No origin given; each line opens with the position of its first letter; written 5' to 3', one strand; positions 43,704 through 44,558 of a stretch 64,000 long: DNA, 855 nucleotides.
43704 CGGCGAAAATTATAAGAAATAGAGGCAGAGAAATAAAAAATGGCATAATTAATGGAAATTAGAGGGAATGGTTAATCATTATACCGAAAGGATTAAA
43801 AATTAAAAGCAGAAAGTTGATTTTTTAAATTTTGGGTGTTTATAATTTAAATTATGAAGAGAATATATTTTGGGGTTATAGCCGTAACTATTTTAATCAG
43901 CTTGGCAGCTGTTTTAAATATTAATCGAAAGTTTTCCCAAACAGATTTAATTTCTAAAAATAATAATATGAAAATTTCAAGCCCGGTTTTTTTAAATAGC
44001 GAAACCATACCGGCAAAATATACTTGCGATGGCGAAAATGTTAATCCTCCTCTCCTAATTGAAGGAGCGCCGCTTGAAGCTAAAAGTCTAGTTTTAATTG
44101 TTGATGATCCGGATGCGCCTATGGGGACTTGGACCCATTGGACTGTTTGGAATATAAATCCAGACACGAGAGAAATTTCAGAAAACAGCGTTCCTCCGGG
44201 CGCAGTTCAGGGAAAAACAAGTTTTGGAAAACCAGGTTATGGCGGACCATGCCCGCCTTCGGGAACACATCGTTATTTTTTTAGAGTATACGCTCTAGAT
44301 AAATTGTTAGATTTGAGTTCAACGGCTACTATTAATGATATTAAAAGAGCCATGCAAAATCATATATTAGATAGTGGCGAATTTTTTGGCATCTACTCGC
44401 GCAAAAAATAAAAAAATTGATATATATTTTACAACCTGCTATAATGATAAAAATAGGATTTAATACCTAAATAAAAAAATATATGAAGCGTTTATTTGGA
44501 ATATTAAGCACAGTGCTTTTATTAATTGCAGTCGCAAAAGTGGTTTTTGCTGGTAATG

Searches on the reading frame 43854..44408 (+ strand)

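Call 41: search_protein_families(library=pfam, proteins=[window:43854-44408:+], max_evalue=0.01)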
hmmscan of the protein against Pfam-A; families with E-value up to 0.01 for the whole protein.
window:43854-44408:+ (185 aa): 1 family
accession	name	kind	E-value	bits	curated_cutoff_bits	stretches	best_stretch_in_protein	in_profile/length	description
PF01161.25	PBP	-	2.7e-40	138.3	24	1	51-181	1-135/135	Phosphatidylethanolamine-binding protein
